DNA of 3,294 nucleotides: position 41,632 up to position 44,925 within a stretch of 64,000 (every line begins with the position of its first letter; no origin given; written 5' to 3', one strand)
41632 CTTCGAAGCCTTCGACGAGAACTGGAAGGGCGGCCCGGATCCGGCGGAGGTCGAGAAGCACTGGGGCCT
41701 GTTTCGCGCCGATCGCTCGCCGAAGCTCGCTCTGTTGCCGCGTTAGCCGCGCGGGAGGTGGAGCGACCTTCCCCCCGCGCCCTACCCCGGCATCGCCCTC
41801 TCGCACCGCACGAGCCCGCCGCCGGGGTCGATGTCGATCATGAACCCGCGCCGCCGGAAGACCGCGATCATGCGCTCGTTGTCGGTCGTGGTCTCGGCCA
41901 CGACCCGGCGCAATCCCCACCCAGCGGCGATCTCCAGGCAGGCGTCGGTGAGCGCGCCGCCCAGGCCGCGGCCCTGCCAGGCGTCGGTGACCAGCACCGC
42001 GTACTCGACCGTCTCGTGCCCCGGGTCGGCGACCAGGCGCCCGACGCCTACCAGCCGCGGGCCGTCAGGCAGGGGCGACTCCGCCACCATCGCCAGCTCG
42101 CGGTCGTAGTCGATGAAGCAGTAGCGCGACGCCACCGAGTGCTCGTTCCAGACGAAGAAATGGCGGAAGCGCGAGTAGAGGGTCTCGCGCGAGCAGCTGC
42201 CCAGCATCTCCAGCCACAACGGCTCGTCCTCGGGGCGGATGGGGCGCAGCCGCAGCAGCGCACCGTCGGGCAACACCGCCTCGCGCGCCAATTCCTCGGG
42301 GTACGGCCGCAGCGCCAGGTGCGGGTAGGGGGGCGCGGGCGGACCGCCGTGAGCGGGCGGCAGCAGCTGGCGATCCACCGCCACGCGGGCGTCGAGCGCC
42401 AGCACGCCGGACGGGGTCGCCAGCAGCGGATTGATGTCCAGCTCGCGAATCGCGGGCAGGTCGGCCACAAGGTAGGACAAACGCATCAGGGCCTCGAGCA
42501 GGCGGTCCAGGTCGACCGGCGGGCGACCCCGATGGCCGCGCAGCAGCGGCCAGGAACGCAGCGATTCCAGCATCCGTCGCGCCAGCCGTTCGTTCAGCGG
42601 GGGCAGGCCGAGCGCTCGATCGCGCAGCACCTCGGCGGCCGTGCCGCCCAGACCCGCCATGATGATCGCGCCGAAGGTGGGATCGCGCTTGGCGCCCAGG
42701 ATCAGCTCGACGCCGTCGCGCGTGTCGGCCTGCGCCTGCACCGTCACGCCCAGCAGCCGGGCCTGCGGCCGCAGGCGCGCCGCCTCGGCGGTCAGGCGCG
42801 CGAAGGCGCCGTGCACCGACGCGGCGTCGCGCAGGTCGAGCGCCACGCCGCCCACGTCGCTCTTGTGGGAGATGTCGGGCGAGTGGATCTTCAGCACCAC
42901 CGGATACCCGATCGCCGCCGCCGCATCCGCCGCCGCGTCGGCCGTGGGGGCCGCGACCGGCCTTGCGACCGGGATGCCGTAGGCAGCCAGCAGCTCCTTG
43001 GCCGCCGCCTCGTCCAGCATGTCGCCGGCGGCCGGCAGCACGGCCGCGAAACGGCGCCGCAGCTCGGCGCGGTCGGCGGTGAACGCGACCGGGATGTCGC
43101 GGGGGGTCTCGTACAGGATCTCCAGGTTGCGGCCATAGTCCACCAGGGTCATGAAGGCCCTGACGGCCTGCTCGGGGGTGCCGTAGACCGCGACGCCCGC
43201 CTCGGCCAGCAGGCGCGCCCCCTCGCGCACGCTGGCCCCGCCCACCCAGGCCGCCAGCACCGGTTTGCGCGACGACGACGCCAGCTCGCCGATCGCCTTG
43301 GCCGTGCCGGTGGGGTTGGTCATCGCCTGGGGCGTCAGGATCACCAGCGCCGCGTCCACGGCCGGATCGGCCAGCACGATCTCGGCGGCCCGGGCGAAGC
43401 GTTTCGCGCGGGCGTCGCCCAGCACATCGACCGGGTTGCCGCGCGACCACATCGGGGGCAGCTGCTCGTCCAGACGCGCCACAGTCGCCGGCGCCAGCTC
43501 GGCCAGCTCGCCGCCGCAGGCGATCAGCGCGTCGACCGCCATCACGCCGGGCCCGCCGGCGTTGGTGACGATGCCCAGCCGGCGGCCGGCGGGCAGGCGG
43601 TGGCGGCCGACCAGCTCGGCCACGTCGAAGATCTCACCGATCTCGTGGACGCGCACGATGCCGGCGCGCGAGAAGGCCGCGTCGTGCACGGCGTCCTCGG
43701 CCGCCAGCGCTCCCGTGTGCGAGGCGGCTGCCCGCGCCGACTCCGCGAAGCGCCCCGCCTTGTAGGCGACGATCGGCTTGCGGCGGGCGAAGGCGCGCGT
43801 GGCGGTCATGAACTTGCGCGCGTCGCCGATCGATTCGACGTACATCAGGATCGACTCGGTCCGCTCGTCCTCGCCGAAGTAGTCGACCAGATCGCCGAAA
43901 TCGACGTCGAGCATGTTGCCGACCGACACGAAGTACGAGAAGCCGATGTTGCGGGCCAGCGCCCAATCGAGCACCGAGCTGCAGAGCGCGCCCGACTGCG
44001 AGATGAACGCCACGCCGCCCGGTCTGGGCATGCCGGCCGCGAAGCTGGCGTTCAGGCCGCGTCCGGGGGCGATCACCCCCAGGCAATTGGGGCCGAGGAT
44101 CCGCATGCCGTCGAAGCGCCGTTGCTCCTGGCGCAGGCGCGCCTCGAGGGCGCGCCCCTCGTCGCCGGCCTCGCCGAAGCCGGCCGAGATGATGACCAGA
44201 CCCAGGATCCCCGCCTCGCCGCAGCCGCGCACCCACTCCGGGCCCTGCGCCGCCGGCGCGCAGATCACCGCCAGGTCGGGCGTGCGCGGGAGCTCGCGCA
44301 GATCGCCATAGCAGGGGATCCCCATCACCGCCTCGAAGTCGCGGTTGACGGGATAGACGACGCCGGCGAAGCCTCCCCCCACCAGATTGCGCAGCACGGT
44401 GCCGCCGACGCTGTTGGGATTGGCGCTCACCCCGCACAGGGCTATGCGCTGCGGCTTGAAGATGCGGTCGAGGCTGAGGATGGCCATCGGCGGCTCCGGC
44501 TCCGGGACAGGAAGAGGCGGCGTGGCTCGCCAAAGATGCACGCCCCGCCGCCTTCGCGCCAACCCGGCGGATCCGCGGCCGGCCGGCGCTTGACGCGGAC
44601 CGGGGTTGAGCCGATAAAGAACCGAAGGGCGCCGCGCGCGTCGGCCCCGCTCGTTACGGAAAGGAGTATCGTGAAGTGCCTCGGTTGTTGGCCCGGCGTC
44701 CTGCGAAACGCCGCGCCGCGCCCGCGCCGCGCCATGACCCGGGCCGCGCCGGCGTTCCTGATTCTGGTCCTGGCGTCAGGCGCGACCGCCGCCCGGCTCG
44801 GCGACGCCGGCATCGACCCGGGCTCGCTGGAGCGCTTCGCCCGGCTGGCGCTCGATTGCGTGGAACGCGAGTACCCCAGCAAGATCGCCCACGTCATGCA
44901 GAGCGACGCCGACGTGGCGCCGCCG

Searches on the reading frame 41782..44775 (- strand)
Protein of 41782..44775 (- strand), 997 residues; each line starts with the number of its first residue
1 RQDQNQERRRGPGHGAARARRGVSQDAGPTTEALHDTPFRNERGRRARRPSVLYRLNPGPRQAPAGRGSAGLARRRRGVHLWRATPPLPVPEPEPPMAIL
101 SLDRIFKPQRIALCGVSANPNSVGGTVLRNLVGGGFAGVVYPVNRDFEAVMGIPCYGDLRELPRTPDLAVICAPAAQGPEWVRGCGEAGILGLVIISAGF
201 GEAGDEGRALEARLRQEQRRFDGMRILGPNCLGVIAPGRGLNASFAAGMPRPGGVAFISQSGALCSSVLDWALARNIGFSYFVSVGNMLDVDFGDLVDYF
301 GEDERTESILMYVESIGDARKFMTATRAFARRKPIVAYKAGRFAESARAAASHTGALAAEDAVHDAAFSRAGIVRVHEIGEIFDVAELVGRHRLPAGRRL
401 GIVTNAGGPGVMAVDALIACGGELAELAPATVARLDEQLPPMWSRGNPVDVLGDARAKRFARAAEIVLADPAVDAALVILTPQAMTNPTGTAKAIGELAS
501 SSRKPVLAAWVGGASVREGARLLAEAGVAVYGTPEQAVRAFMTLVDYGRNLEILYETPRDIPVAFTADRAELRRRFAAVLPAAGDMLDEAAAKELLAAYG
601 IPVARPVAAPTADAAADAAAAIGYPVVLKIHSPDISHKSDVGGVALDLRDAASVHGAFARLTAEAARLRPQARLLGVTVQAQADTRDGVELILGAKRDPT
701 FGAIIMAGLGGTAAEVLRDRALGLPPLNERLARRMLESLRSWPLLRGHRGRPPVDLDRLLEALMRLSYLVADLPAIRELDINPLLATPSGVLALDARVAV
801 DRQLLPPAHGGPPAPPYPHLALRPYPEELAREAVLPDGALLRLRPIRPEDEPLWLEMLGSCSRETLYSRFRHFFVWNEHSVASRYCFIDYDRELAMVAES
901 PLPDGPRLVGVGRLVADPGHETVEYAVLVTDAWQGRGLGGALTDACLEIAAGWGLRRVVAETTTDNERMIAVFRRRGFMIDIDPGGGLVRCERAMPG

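Call 57: search_protein_families(library=pfam, proteins=[window:41782-44775:-], max_evalue=0.00001)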
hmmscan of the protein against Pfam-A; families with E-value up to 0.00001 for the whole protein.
window:41782-44775:- (997 aa): 8 families
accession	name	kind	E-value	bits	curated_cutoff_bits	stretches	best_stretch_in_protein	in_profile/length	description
PF13549.11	ATP-grasp_5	-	2.3e-82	276.1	27.6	1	582-800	5-221/221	ATP-grasp domain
PF13607.11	Succ_CoA_lig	-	7.4e-58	194.6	27.4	1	252-388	1-137/138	Succinyl-CoA ligase like flavodoxin domain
PF13380.12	CoA_binding_2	-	3.4e-18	66.6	22.8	1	110-235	2-114/116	CoA binding domain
PF00583.31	Acetyltransf_1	-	2.9e-14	53.8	20.7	1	868-978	6-116/116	Acetyltransferase (GNAT) family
PF19045.5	Ligase_CoA_2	-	2.1e-11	44.6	23.7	1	402-533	3-139/162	Ligase-CoA domain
PF02629.25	CoA_binding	-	1e-08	36.3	22.3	1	107-199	2-97/97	CoA binding domain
PF13302.13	Acetyltransf_3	-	1.1e-08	36.3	25.4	1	841-978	2-137/138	Acetyltransferase (GNAT) domain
PF13508.13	Acetyltransf_7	-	7.7e-06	26.6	27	0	906-979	12-83/84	Acetyltransferase (GNAT) domain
